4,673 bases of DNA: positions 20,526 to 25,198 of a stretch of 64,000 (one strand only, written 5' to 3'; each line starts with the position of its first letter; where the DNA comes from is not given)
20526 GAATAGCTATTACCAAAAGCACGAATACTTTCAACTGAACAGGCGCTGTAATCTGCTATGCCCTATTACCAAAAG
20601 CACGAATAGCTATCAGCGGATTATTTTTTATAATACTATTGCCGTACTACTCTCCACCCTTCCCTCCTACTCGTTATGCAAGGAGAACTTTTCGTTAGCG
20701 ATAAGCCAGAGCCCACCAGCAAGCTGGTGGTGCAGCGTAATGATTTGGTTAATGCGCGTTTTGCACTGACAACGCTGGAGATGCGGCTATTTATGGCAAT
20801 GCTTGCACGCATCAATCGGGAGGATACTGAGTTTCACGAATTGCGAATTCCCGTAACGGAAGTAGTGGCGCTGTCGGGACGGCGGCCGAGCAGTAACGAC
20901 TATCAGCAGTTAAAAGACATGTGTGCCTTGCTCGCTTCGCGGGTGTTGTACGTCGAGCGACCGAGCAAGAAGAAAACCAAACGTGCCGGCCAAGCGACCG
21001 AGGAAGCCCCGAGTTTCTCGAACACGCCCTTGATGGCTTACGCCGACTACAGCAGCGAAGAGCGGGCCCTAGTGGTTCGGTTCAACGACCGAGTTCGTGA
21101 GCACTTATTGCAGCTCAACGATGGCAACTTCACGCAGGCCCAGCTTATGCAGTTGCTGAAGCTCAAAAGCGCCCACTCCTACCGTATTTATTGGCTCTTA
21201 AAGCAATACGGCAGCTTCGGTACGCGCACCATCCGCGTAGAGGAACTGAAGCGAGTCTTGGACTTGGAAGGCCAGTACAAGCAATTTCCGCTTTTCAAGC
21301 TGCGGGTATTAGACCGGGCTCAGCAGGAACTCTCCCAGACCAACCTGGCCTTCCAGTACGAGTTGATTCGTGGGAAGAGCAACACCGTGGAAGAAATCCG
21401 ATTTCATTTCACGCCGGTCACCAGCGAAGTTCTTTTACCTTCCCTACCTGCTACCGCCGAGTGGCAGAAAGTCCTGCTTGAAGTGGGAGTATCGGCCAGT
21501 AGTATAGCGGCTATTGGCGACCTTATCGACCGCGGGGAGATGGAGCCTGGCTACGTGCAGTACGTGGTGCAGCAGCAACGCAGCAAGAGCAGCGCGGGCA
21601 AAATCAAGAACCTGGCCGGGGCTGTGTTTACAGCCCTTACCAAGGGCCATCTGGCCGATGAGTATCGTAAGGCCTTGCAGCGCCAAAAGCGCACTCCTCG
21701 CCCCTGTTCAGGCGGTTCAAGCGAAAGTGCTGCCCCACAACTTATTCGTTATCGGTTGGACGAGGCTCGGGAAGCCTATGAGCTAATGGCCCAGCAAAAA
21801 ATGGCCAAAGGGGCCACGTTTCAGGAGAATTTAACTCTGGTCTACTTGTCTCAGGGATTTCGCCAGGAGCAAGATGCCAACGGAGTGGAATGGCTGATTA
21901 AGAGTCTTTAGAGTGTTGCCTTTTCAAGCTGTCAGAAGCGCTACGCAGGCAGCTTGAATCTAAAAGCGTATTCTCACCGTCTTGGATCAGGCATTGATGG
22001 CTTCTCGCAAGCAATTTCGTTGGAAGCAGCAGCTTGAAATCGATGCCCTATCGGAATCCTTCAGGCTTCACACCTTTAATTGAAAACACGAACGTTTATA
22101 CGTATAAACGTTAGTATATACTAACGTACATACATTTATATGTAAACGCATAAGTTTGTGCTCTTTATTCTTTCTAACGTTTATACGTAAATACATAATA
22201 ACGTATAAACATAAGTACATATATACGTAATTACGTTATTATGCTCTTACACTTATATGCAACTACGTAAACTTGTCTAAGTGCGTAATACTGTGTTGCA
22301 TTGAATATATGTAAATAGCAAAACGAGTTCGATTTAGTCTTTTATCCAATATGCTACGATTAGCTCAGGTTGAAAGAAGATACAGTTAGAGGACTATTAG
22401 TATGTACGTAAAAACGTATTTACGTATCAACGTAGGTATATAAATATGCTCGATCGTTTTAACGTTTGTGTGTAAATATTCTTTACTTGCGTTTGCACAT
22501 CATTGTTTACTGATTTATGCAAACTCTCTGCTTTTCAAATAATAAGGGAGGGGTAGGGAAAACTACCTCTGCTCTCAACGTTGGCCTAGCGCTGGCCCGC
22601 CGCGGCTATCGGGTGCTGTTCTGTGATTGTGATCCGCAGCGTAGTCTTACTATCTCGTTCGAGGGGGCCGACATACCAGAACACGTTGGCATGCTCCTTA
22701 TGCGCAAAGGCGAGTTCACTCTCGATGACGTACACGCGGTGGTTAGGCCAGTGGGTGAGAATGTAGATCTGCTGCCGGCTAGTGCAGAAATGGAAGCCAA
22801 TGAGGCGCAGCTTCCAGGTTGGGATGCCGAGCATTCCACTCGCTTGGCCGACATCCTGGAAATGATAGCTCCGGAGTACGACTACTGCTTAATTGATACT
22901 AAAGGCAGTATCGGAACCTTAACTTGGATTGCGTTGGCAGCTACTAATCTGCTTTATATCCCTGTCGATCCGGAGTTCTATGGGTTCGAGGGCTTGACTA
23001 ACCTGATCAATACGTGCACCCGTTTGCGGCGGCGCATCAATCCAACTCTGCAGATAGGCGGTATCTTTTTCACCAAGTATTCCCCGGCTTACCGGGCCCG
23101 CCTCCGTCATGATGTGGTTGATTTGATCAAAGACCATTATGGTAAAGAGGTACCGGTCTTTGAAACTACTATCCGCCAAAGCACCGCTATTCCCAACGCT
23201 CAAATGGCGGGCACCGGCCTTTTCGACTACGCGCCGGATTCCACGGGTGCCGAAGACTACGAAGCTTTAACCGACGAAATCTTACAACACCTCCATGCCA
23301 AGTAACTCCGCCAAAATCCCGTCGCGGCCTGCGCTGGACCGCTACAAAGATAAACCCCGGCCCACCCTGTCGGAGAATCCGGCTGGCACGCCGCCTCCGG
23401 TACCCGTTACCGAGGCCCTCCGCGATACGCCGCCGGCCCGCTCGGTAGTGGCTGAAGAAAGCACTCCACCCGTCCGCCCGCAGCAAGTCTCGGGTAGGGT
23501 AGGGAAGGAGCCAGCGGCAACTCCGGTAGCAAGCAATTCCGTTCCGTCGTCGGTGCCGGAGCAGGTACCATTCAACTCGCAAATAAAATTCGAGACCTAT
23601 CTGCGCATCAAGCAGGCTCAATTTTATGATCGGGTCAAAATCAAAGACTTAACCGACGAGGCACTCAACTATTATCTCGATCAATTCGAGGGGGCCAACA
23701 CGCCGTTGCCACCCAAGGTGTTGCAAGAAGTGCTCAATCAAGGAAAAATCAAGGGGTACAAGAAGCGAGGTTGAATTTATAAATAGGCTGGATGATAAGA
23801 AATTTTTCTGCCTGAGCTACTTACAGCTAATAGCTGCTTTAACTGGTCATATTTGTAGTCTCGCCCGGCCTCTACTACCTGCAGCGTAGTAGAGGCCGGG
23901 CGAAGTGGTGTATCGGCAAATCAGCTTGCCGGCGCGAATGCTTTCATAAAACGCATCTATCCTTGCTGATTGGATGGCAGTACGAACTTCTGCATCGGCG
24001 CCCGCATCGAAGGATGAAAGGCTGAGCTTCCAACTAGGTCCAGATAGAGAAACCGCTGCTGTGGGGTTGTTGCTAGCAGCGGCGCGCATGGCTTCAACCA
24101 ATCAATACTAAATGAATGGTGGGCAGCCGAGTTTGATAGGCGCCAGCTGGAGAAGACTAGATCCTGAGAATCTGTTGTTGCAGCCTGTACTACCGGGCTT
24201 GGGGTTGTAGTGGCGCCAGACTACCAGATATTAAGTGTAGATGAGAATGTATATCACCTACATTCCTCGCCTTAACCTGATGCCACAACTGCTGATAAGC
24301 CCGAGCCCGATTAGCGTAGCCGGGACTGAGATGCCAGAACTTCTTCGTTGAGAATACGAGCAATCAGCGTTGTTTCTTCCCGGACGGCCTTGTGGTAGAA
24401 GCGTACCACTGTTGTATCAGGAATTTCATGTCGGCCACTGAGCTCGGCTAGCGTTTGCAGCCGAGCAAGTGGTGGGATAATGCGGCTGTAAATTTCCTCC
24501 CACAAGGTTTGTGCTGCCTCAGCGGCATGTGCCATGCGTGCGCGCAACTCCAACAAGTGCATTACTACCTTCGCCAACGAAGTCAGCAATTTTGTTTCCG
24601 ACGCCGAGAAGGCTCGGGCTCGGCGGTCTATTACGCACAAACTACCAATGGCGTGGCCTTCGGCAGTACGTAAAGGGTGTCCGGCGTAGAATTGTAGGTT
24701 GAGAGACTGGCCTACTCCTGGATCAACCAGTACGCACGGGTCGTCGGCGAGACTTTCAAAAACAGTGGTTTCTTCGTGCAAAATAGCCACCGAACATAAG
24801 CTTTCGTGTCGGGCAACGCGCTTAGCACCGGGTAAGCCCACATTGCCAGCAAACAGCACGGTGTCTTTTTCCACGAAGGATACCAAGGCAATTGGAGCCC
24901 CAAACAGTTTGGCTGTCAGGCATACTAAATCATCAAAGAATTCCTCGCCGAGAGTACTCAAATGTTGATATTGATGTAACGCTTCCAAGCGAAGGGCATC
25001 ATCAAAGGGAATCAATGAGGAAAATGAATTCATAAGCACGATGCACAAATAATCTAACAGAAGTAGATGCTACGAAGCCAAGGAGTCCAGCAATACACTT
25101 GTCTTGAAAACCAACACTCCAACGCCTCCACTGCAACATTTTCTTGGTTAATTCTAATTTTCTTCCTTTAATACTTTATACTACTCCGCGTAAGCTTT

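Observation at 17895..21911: Mirror-image double replicon: two paralogous Rep_3 initiators diverging from one shared 1.56-kb iteron field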

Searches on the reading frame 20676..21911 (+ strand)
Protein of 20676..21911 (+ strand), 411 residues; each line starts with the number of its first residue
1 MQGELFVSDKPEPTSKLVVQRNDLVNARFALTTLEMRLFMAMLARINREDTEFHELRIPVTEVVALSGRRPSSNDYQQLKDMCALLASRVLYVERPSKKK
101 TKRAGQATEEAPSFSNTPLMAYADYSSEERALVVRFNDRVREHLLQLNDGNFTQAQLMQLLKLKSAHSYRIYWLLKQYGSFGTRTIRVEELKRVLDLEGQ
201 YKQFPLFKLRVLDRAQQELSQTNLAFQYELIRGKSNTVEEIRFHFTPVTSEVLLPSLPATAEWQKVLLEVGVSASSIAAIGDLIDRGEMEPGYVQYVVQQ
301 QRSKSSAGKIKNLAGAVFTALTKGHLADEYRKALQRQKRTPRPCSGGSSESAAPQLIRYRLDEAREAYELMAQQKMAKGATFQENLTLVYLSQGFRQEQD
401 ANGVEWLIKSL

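Call 4: search_protein_families(library=pfam, proteins=[window:20676-21911:+], max_evalue=0.01)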
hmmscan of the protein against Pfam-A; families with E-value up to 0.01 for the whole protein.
window:20676-21911:+ (411 aa): 2 families
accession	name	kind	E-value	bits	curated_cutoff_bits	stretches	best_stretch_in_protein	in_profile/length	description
PF01051.27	Rep3_N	-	2.2e-29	103.1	22.4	1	18-176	2-141/141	Initiator Replication protein, WH1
PF21205.3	Rep3_C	-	7.6e-11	42.5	21.1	1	188-245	2-59/59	Initiator Rep protein, WH2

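Call 10: search_dna_similar(query=window:20676-21911:+, collection=plasmids, mode=protein, max_rows=40)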
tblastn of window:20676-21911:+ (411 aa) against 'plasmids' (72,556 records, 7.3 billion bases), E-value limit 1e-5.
Records with a match: 1667; places in all: 1778; records where one place covers at least 80% of the query: 35.
Best place of each record, by identity: 90-95% 1; 80-90% 3; 60-80% 1; <60% 1662.
By first word of the organism name: Escherichia 468; Bacillus 82; Lactococcus 78; Serratia 69; Hymenobacter 63; Clostridium 62; Salmonella 52; Acinetobacter 49; Neisseria 48; Priestia 43; and 115 more.
By predicted mobility (MOB-suite, as given by PLSDB): non-mobilizable 728; mobilizable 681; conjugative 258.
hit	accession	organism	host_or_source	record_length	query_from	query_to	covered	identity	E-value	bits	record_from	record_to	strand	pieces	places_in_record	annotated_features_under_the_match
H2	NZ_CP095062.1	Hymenobacter volaticus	single cell,air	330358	1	411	100%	90.8%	0e+0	768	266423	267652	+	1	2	replication initiation protein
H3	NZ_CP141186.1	Hymenobacter sp. GOD-10R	single cell,Crepidiastrum sonchifolium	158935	1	409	100%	84.9%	0e+0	711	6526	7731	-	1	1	replication initiation protein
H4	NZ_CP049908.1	Hymenobacter sp. HDW8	single bacterial strain,Siniperca ...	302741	1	409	100%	82.7%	0e+0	686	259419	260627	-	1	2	replication initiation protein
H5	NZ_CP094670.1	Hymenobacter tibetensis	Single cell,soil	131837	1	409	100%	81.5%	0e+0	681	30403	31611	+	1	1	replication initiation protein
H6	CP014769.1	Hymenobacter psoromatis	Lichen,single cell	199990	14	411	97%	61.3%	1e-149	476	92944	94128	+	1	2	hypothetical protein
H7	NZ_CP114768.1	Hymenobacter canadensis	whole organism,lake water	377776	1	409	100%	54.8%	2e-128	415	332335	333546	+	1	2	replication initiation protein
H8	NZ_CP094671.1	Hymenobacter tibetensis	Single cell,soil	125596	1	409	100%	54.0%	3e-129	417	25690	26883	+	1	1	replication initiation protein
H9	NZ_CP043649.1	Hymenobacter sp. NBH84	pure culture,soil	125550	1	409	100%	53.5%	3e-126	408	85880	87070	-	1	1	replication initiation protein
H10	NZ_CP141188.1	Hymenobacter sp. GOD-10R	single cell,Crepidiastrum sonchifolium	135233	1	409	100%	49.3%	1e-111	367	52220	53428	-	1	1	replication initiation protein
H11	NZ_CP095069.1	Hymenobacter volaticus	single cell,air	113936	1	349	85%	52.4%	5e-102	338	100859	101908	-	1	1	replication initiation protein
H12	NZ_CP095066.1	Hymenobacter volaticus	single cell,air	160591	2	409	99%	40.8%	5e-88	298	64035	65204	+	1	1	replication initiation protein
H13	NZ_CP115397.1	Hymenobacter yonginensis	whole organism,freshwater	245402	9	409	98%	39.7%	2e-84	288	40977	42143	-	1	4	replication initiation protein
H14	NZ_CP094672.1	Hymenobacter tibetensis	Single cell,soil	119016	13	409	97%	39.6%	1e-77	268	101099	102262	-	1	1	replication initiation protein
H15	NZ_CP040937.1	Hymenobacter sp. DG01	cell culture,water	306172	14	409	96%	37.7%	5e-73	255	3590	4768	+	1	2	replication initiation protein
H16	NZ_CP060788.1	Hymenobacter qilianensis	single bacterial strain,ermafrost ...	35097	14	409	96%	37.7%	3e-73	256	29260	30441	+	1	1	replication initiation protein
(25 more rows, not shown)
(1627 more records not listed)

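Call 12: get_annotated_region(hit=H4, flank=6000)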
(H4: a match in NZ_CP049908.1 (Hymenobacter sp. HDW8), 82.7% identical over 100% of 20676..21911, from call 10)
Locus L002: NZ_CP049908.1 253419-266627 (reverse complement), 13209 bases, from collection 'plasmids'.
description: Hymenobacter sp. HDW8 plasmid p_unnamed1, complete sequence
organism: Hymenobacter sp. HDW8 (NCBI taxid 2714932)
taxonomy: Bacteria; Bacteroidota; Cytophagia; Cytophagales; Hymenobacteraceae; Hymenobacter; Hymenobacter sp. HDW8
host: -; source: single bacterial strain,Siniperca scherzeri; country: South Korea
typing (MOB-suite, as given by PLSDB): non-mobilizable
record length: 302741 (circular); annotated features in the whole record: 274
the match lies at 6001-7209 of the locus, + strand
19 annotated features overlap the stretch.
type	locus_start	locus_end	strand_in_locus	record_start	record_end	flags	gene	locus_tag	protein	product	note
CDS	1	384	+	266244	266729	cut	-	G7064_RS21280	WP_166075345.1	hypothetical protein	-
CDS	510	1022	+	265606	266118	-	-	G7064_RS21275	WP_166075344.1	hypothetical protein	-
CDS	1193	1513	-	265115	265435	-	-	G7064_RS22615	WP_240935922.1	hypothetical protein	-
CDS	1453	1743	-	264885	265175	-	-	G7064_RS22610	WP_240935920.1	hypothetical protein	-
CDS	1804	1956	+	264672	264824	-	-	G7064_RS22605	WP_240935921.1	hypothetical protein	-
CDS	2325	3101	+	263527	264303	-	-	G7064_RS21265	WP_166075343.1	aldolase/citrate lyase family protein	-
CDS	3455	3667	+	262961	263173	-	-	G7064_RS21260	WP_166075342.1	hypothetical protein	-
CDS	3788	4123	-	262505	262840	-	-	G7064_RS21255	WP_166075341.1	TfoX/Sxy family protein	-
CDS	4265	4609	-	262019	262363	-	-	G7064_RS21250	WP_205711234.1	hypothetical protein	-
CDS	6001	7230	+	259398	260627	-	-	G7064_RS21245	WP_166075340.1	replication initiation protein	GO:0006270 - DNA replication initiation [Evidence IEA]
CDS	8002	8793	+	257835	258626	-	-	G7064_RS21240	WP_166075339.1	ParA family protein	-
CDS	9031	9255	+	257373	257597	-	-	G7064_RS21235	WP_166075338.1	hypothetical protein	-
CDS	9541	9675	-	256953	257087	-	-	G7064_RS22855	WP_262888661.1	hypothetical protein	-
CDS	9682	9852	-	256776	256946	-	-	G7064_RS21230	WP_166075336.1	hypothetical protein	-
CDS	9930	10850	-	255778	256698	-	traN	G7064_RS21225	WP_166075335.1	conjugative transposon protein TraN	-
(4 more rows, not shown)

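Call 13: get_annotated_region(hit=H3, flank=6000)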
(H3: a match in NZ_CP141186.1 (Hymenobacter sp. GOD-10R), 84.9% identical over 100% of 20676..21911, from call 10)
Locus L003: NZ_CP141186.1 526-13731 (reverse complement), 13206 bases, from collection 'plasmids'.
description: Hymenobacter sp. GOD-10R plasmid unnamed2, complete sequence
organism: Hymenobacter sp. GOD-10R (NCBI taxid 3093922)
taxonomy: Bacteria; Bacteroidota; Cytophagia; Cytophagales; Hymenobacteraceae; Hymenobacter; Hymenobacter sp. GOD-10R
host: -; source: single cell,Crepidiastrum sonchifolium; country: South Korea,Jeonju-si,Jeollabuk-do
typing (MOB-suite, as given by PLSDB): non-mobilizable
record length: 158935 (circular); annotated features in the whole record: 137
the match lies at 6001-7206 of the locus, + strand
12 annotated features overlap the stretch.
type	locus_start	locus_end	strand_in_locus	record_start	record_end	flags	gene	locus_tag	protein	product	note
CDS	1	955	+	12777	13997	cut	traM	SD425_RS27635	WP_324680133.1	conjugative transposon protein TraM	-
CDS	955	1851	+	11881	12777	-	traN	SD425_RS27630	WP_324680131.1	conjugative transposon protein TraN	-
CDS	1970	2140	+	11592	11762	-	-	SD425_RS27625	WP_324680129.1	hypothetical protein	-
CDS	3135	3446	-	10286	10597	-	-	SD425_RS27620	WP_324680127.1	hypothetical protein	-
CDS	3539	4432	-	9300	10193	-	-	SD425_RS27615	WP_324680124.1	zincin-like metallopeptidase domain-containing protein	-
CDS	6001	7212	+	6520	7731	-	-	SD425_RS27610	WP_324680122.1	replication initiation protein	GO:0006270 - DNA replication initiation [Evidence IEA]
CDS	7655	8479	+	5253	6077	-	-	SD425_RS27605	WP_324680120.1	ParA family protein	-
CDS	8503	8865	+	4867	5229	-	-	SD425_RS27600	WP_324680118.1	hypothetical protein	-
CDS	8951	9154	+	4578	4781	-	-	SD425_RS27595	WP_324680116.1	hypothetical protein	-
CDS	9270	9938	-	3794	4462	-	-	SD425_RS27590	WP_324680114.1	recombinase family protein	GO:0006310 - DNA recombination [Evidence IEA]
CDS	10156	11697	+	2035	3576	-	-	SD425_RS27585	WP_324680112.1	serine hydrolase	-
CDS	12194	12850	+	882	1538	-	-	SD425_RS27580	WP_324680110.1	recombinase family protein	GO:0006310 - DNA recombination [Evidence IEA]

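Call 14: get_annotated_region(hit=H5, flank=6000)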
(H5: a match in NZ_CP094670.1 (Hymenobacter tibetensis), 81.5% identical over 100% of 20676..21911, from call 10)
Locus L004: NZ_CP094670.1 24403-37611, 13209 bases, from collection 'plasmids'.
description: Hymenobacter tibetensis strain KACC 21982 plasmid unnamed1, complete sequence
organism: Hymenobacter tibetensis (NCBI taxid 497967)
taxonomy: Bacteria; Bacteroidota; Cytophagia; Cytophagales; Hymenobacteraceae; Hymenobacter; Hymenobacter tibetensis
host: -; source: Single cell,soil; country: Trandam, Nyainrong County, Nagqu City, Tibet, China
typing (MOB-suite, as given by PLSDB): non-mobilizable
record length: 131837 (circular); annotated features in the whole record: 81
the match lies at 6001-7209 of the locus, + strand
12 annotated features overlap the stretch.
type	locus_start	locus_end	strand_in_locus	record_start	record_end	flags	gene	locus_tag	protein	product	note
CDS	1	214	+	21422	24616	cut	-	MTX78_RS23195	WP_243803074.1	efflux RND transporter permease subunit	GO:0006810 - transport [Evidence IEA]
CDS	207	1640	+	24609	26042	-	-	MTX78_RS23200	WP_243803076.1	TolC family protein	GO:0055085 - transmembrane transport [Evidence IEA]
CDS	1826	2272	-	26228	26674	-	-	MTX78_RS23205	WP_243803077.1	hypothetical protein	-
CDS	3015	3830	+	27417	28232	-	-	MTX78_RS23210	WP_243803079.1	alpha/beta hydrolase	-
CDS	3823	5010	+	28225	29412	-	-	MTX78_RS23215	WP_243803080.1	HAMP domain-containing sensor histidine kinase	GO:0007165 - signal transduction [Evidence IEA]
CDS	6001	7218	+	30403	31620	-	-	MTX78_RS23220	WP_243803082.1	replication initiation protein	GO:0006270 - DNA replication initiation [Evidence IEA]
CDS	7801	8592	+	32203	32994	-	-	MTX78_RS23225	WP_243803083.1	ParA family protein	-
CDS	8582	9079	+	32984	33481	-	-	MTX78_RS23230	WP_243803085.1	hypothetical protein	-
CDS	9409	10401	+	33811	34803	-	-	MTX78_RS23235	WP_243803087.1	aldo/keto reductase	-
CDS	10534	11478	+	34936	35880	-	-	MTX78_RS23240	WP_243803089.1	response regulator transcription factor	GO:0006355 - regulation of DNA-templated transcription [Evidence IEA]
CDS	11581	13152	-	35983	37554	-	-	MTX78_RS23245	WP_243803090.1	PepSY domain-containing protein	-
CDS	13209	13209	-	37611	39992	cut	-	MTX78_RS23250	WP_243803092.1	TonB-dependent receptor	-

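Call 44: search_protein_families(library=ncbifam, proteins=[window:20676-21911:+], max_evalue=1)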
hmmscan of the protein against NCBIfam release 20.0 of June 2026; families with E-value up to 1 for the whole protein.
window:20676-21911:+ (411 aa): 2 families
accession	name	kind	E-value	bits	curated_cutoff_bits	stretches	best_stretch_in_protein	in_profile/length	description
NF038290.1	repM_Acin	exception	2.2e-20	73.2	250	1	16-247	1-225/304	replication initiation protein RepM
NF010305.0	PRK13742.1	equivalog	2.9e-12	46.5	342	1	4-251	4-248/251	replication initiation protein RepE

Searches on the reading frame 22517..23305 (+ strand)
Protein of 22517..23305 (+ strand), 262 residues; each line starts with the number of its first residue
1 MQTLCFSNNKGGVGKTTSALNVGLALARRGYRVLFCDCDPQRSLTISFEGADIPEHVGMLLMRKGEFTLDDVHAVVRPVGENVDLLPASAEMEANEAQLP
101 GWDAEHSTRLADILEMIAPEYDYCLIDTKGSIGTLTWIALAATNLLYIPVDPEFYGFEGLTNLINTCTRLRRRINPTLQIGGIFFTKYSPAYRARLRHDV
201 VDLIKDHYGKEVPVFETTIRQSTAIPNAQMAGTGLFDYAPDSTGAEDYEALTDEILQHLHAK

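Call 4: search_protein_families(library=pfam, proteins=[window:22517-23305:+], max_evalue=0.01)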
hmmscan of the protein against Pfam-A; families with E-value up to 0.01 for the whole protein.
window:22517-23305:+ (262 aa): 8 families
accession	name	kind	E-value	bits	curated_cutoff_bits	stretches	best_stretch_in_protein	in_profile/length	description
PF13614.12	AAA_31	-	2.1e-39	135.7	27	1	1-180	1-177/177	AAA domain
PF01656.29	CbiA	-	6.7e-20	71.8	25.4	1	6-231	3-121/125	CobQ/CobB/MinD/ParA nucleotide binding domain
PF06564.18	CBP_BcsQ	-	6.2e-13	49.2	21.3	1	1-252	1-230/234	Cellulose biosynthesis protein BcsQ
PF09140.17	MipZ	-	1.2e-10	41.6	20.7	1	4-171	3-150/262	ATPase MipZ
PF00142.24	Fer4_NifH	-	5.8e-09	36.3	25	1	9-257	7-246/271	4Fe-4S iron sulfur cluster binding proteins, NifH/frxC family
PF07015.17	VirC1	-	7.2e-08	32.5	24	1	1-46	1-46/231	VirC1 protein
PF02374.21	ArsA_ATPase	-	9e-08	32.1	24.3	1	6-129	5-133/305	Anion-transporting ATPase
PF10609.15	ParA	-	3.6e-05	23.7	27.1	1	6-39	8-41/246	NUBPL iron-transfer P-loop NTPase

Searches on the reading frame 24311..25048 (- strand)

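Call 85: search_protein_families(library=pfam, proteins=[window:24311-25048:-], max_evalue=0.001)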
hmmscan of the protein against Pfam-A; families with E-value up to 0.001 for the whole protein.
window:24311-25048:- (245 aa): 3 families
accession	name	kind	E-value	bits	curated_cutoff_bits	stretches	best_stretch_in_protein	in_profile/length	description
PF01590.32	GAF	-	9.7e-09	36.3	22.4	1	35-162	3-129/133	GAF domain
PF13185.12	GAF_2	-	5.7e-08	33.5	28.6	1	44-162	14-131/136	GAF domain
PF13492.12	GAF_3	-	0.00035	21.4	27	1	35-161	3-122/129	GAF domain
